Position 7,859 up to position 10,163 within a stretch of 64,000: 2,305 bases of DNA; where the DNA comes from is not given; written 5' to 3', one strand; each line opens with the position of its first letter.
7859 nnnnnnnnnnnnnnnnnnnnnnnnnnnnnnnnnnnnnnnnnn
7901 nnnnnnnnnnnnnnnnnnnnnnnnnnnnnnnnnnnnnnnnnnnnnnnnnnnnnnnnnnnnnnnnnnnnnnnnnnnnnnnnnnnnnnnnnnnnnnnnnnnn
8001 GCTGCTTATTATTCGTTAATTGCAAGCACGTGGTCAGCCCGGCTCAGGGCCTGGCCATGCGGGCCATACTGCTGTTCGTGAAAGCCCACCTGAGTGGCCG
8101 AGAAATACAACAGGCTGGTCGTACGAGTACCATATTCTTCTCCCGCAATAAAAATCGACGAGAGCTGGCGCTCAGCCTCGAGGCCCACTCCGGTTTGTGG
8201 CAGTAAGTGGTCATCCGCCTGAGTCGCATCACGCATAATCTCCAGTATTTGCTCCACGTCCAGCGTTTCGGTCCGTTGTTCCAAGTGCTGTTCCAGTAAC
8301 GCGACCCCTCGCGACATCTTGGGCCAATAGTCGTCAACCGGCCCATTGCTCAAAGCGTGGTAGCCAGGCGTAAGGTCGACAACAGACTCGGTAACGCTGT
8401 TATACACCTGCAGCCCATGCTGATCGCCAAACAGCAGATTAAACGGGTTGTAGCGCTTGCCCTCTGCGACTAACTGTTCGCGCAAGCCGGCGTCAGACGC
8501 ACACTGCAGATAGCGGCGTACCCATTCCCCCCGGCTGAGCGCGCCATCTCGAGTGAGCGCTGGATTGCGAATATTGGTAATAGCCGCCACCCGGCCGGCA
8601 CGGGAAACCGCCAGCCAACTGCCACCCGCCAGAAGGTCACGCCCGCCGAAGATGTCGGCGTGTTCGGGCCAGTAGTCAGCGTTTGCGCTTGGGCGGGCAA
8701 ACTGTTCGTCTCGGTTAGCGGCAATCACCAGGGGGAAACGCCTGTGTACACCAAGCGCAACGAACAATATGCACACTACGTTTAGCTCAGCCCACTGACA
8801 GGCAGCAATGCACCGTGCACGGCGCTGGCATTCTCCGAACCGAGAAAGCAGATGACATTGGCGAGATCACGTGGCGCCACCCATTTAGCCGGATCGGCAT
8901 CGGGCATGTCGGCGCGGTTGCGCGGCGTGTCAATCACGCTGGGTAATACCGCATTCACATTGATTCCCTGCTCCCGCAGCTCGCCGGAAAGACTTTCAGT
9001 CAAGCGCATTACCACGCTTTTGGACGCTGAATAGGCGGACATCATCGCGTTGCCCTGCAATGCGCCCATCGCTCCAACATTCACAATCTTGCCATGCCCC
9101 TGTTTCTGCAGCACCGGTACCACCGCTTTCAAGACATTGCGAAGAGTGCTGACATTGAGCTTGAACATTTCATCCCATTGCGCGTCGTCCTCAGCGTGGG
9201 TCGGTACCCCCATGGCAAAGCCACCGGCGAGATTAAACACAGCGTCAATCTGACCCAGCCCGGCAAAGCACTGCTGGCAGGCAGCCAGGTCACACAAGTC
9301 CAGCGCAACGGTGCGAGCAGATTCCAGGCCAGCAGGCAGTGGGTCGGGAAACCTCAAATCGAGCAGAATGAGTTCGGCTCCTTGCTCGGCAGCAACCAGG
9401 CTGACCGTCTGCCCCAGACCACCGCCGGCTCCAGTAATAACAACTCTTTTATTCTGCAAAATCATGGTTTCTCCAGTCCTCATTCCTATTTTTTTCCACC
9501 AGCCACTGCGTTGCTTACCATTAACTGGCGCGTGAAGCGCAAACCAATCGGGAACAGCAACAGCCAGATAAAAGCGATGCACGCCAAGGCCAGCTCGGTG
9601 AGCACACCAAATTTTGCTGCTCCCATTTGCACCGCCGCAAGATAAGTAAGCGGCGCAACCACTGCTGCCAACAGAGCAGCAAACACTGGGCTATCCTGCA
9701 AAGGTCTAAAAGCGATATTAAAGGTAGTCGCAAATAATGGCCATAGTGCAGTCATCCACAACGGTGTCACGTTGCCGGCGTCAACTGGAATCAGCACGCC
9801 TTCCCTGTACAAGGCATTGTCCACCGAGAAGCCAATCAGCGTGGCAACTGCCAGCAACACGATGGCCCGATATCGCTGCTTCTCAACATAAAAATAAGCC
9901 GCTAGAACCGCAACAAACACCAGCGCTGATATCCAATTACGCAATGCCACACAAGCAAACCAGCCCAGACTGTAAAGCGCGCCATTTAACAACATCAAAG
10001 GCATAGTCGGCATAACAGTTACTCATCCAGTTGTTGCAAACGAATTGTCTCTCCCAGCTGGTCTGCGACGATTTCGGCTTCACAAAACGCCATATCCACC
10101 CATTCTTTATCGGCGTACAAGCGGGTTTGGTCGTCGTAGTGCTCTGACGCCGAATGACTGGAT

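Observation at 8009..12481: Four-gene operon linking an AHL/penicillin-type Ntn acylase lipoprotein to an NRDE (TANGO2-like) protein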

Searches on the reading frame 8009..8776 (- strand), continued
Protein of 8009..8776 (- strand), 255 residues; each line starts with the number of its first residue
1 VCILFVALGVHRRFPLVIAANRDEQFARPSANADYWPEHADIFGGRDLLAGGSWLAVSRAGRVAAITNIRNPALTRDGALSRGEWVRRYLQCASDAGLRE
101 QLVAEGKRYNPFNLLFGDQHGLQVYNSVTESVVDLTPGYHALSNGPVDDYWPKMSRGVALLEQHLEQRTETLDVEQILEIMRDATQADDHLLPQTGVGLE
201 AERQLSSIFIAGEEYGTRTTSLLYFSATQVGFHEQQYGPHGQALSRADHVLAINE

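Call 14: find_encoding_contigs(protein=P0013, flank=8000, max_places=2)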
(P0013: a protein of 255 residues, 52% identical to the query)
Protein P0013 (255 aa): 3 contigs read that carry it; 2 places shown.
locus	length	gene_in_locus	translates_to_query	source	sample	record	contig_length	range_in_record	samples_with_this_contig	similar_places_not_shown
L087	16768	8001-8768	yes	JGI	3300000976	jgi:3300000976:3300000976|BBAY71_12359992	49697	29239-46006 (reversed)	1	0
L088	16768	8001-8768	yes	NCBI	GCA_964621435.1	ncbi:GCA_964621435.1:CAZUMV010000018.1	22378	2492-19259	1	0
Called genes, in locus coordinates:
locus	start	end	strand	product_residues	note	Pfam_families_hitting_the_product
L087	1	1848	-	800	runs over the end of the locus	PF00512:HisKA (faint), PF02518:HATPase_c, PF00072:Response_reg, PF01627:Hpt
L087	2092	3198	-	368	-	PF00072:Response_reg, PF13487:HD_5, PF01966:HD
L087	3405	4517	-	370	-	PF03480:DctP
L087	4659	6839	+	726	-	PF00370:FGGY_N, PF02782:FGGY_C, PF03009:GDPD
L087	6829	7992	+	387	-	PF01266:DAO, PF01494:FAD_binding_3 (faint)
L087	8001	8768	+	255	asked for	PF05742:TANGO2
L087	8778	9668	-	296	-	PF01554:MatE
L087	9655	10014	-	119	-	PF01554:MatE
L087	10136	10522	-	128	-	PF00903:Glyoxalase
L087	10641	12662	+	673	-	PF03571:Peptidase_M49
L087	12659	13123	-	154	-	PF14539:DUF4442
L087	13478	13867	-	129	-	PF01124:MAPEG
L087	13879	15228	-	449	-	PF01266:DAO (faint), PF03486:HI0933_like (faint), PF07992:Pyr_redox_2, PF12831:FAD_oxidored (weak), PF13738:Pyr_redox_3, PF00070:Pyr_redox, PF02852:Pyr_redox_dim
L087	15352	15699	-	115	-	-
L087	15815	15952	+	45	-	-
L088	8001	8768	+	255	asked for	PF05742:TANGO2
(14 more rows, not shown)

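Call 16: search_solved_structures(query=window:8009-8776:-, max_evalue=1)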
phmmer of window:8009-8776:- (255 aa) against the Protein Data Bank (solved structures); distinct sequences matched with E-value up to 1: 6.
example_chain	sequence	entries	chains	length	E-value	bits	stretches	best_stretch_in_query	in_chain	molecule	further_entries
8sv7_A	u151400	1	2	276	1.3e-23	87.1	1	12-228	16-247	Transport and Golgi organization protein 2 homolog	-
9bwa_A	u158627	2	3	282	1.4e-23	87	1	12-228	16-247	Transport and Golgi organization protein 2 homolog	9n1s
8ip8_pa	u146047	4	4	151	0.15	14.8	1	101-174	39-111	40S ribosomal protein uS15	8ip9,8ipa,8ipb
8jiw_BN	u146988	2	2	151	0.15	14.8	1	101-173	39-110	Ribosomal protein S13/S15 N-terminal domain-containing protein | Small ribosomal subunit protein uS15 N-terminal domain-containing protein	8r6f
4v7e_BN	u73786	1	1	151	0.33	13.6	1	103-173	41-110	40S ribosomal protein S15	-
4v3p_SO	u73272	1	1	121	0.41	13.3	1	105-174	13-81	40S ribosomal protein S13-1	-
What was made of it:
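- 8009..8776 (-): NRDE/TANGO2-family protein, 255 aa, GTG start. Human TANGO2 structures 8sv7 and 9bwa match at E 1e-23 (call 16).
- On NRDE / TANGO2 (PF05742): Human TANGO2 structures match at E 1e-23 (call 16).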

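Call 43: list_cluster_members(proteins=[P0001, P0125, P0002, P0006, P0127, P0132])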
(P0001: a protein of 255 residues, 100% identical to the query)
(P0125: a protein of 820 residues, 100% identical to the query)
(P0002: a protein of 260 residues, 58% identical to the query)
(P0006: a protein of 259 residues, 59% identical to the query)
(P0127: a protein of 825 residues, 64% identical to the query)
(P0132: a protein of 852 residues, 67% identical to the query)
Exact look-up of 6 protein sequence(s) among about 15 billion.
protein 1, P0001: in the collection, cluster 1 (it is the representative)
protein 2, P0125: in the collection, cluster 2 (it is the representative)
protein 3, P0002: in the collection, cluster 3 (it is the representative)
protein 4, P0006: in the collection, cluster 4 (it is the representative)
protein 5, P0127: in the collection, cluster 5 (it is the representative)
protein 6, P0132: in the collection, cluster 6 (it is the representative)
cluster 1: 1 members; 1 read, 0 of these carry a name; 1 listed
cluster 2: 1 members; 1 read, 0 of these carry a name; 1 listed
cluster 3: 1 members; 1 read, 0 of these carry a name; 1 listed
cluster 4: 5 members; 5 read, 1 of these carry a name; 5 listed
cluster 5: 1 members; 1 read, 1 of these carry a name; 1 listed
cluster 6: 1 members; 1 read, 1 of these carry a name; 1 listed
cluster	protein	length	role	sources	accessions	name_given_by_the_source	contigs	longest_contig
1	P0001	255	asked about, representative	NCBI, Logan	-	-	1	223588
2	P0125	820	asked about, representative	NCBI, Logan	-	-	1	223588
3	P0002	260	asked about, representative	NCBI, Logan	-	-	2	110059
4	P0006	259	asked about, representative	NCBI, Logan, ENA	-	-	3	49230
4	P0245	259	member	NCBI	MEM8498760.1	MAG: NRDE family protein [Pseudomonadota bacterium]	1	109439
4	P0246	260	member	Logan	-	-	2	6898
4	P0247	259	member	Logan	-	-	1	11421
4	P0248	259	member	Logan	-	-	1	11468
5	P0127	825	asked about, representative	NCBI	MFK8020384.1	MAG: penicillin acylase family protein [Pseudomonadales bacterium]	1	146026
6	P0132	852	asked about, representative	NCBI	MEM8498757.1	MAG: penicillin acylase family protein [Pseudomonadota bacterium]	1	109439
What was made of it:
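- It is also in a further MAG, with consecutive accessions MEM8498757 to MEM8498760 (call 43).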

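Call 46: find_encoding_contigs(protein=P0012, flank=7000, max_places=1)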
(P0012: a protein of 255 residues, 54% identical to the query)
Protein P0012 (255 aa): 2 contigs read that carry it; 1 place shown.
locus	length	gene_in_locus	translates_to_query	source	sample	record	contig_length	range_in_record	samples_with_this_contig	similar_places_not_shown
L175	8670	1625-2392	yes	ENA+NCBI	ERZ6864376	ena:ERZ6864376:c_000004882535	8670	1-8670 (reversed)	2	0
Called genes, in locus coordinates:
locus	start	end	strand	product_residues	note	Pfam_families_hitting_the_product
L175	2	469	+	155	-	?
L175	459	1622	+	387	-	PF01266:DAO, PF07992:Pyr_redox_2 (faint), PF13450:NAD_binding_8 (faint)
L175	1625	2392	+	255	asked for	PF05742:TANGO2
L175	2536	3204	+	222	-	-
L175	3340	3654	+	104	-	-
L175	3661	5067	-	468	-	PF01554:MatE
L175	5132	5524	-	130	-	PF00903:Glyoxalase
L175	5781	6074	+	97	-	PF11911:DUF3429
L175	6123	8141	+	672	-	PF03571:Peptidase_M49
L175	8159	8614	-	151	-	PF14539:DUF4442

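Call 47: find_encoding_contigs(protein=P0014, flank=7000, max_places=1)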
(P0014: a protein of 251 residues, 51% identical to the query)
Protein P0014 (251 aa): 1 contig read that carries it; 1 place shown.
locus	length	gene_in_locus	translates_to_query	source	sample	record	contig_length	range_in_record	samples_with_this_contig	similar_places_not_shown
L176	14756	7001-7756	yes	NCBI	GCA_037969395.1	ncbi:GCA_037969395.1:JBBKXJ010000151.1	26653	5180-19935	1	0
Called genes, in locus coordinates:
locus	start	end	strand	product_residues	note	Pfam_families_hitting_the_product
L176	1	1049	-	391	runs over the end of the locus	PF00355:Rieske, PF00848:Ring_hydroxyl_A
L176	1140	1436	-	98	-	-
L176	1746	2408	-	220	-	PF01507:PAPS_reduct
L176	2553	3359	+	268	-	PF00892:EamA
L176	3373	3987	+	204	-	PF00730:HhH-GPD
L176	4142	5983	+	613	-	PF13413:HTH_25, PF13103:TonB_2, PF03544:TonB_C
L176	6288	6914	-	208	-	PF03006:HlyIII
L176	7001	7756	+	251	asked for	PF05742:TANGO2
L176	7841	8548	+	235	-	-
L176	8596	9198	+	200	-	PF04264:YceI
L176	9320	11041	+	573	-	PF03600:CitMHS, PF02080:TrkA_C, PF00939:Na_sulph_symp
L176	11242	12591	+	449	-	PF00005:ABC_tran, PF13304:AAA_21 (faint)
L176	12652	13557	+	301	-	PF10364:NKWYS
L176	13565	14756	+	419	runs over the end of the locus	PF13439:Glyco_transf_4, PF13579:Glyco_trans_4_4 (weak), PF20706:GT4-conflict, PF00534:Glycos_transf_1, PF13692:Glyco_trans_1_4, PF13524:Glyco_trans_1_2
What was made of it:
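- P0014 (51%) lies beside HlyIII (calls 14, 46, 47).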

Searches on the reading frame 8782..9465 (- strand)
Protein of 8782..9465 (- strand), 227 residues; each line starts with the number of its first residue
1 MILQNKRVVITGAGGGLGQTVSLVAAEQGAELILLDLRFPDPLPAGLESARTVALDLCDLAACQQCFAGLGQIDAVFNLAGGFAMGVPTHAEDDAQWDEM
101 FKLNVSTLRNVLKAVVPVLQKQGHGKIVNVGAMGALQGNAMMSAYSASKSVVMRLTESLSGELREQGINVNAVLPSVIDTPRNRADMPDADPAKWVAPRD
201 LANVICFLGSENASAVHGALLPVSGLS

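Call 3: search_protein_families(library=pfam, proteins=[window:8782-9465:-], max_evalue=0.01)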
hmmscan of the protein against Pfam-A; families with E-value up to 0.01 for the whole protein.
window:8782-9465:- (227 aa): 6 families
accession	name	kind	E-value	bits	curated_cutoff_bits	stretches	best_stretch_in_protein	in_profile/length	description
PF00106.31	adh_short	-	4.7e-36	124.6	26.6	1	6-185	1-189/195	short chain dehydrogenase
PF13561.12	adh_short_C2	-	9.9e-31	107.6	27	1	12-225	1-233/236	Enoyl-(Acyl carrier protein) reductase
PF01370.27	Epimerase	-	2e-09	37.7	20.9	1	8-159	1-156/240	NAD dependent epimerase/dehydratase family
PF08659.16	KR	-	1.7e-05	25.3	22.6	1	8-169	3-169/180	KR domain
PF13460.12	NAD_binding_10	-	0.00023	21.5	27.2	1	12-147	1-116/184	NAD(P)H-binding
PF01073.25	3Beta_HSD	-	0.0051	16.3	22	1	9-116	1-104/280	3-beta hydroxysteroid dehydrogenase/isomerase family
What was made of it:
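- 8782..9465 (-): Classical short-chain dehydrogenase/reductase, 227 aa, cytoplasmic. PF00106 4.7e-36 (call 3).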

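Call 4: search_protein_families(library=ncbifam, proteins=[window:8782-9465:-], max_evalue=0.01)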
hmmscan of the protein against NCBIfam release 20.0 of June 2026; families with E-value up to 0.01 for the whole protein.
window:8782-9465:- (227 aa): 215 families (the best 25 are shown)
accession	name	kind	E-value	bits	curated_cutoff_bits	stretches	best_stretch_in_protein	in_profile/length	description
NF004204.0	PRK05653.2-5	subfamily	2.2e-61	207.2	352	1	4-225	2-224/226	3-oxoacyl-ACP reductase FabG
NF004201.0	PRK05653.2-1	equivalog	8.6e-50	169.5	288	1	4-225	2-229/231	3-oxoacyl-ACP reductase FabG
TIGR03971.1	SDR_subfam_1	subfamily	3.4e-35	121.7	300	3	61-182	81-202/271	mycofactocin-coupled SDR family oxidoreductase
NF005559.1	PRK07231.1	subfamily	8.6e-35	120.4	215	1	3-225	2-245/249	glucose 1-dehydrogenase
NF009466.0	PRK12826.1-2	subfamily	4.3e-34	118.1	222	1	4-225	2-242/248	3-oxoacyl-ACP reductase FabG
NF052558.1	MBtsdlDhBudC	equivalog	4.7e-33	114.8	270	1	4-225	2-239/250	meso-2,3-butanediol dehydrogenase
NF004791.0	PRK06138.1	equivalog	3.9e-31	108.3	312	1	1-225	1-247/252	SDR family oxidoreductase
NF005806.0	PRK07666.1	equivalog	1.1e-30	106.7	286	1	3-205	5-217/239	3-ketoacyl-ACP reductase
TIGR01832.1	kduD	equivalog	3.3e-30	105.4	338.85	1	3-225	3-243/248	2-dehydro-3-deoxy-D-gluconate 5-dehydrogenase KduD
NF006074.0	PRK08220.1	equivalog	5.2e-30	104.8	312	1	3-184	6-186/251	2,3-dihydro-2,3-dihydroxybenzoate dehydrogenase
NF004196.0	PRK05650.1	equivalog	1.7e-29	102.7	297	1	5-180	2-186/272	SDR family oxidoreductase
NF005118.0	PRK06550.1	equivalog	3.3e-29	102.4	270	1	4-225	4-231/236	3-oxoacyl-ACP reductase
NF005390.0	PRK06935.1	equivalog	5.8e-29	101.2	369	1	3-225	13-253/258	2-dehydro-3-deoxy-D-gluconate 5-dehydrogenase KduD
NF004198.0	PRK05653.1-3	equivalog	7.2e-28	97.7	296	1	2-225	4-244/248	3-oxoacyl-ACP reductase FabG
NF053701.1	CsHdxCHCADhChcB2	equivalog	2.3e-27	96.1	350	1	3-225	1-240/245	cis-4-hydroxycyclohexanecarboxylate dehydrogenase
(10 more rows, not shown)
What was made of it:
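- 8782..9465 (-): The best NCBIfam hit is a FabG-like subfamily, 207 bits, below its 352 cut-off (call 4).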

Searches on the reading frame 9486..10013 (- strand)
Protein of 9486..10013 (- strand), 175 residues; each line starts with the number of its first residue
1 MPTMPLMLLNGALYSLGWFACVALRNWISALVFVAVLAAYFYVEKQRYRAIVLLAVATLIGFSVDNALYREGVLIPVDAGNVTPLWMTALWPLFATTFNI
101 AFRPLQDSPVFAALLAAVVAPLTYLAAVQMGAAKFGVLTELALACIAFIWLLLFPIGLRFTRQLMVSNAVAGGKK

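Call 3: search_protein_families(library=pfam, proteins=[window:9486-10013:-], max_evalue=0.01)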
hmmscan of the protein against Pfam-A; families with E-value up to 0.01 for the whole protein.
window:9486-10013:- (175 aa): 1 family
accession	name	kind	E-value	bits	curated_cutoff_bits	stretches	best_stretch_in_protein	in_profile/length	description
PF11086.13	DUF2878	-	1.4e-28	100.5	27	1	8-156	2-154/154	Protein of unknown function (DUF2878)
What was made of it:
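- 9486..10013 (-): DUF2878 integral membrane protein, 175 aa. PF11086 1.4e-28 (call 3).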

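Call 4: search_protein_families(library=ncbifam, proteins=[window:9486-10013:-], max_evalue=0.01)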
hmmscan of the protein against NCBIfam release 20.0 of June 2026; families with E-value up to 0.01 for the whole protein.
window:9486-10013:- (175 aa): 0 families

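Call 22: find_homologous_proteins(query=window:9486-10013:-, max_evalue=0.001)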
Query window:9486-10013:- (175 aa): 4 proteins with E <= 0.001 among 1355 candidates.
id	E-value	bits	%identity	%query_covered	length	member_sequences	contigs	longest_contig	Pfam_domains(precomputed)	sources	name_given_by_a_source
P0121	9.8e-105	366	100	100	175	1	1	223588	PF11086.14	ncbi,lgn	-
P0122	9.4e-50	187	54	93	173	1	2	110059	PF11086.14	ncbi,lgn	-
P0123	7.6e-12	64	31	85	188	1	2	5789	PF11086.14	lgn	-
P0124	1.3e-11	63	34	91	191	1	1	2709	PF11086.14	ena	-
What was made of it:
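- Closest known: DUF2878 genes of the cfa / SDR / amine-oxidase / DUF1365 cluster. Different: It is only 31-34% identical to members found in the cfa context (call 22).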

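Call 39: find_encoding_contigs(protein=P0123, flank=6000, max_places=2)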
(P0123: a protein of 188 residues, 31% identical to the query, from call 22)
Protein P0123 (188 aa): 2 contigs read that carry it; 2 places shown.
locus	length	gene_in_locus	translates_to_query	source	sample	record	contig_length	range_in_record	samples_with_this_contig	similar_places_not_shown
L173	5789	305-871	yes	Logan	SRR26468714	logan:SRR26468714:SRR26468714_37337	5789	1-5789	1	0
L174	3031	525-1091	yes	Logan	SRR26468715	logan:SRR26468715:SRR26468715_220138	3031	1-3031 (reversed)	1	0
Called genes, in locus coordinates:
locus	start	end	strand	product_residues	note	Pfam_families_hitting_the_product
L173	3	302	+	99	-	?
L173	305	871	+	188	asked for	PF11086:DUF2878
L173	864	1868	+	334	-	PF06966:DUF1295, PF02544:Steroid_dh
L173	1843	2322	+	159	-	PF19630:DUF6134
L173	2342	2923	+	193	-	PF08212:Lipocalin_2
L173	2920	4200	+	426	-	PF01266:DAO (weak), PF01593:Amino_oxidase, PF13450:NAD_binding_8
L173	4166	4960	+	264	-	PF07103:DUF1365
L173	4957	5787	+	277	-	?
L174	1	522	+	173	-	?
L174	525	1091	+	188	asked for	PF11086:DUF2878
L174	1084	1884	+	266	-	PF06966:DUF1295, PF02544:Steroid_dh, PF04191:PEMT (weak)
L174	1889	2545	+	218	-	PF19630:DUF6134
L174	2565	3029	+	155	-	?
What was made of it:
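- On cfa-type lipid-modification cluster (cfa, amine oxidase, DUF1365, DUF2878, SDR): They are present around the DUF2878 homologue P0123 (call 39).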
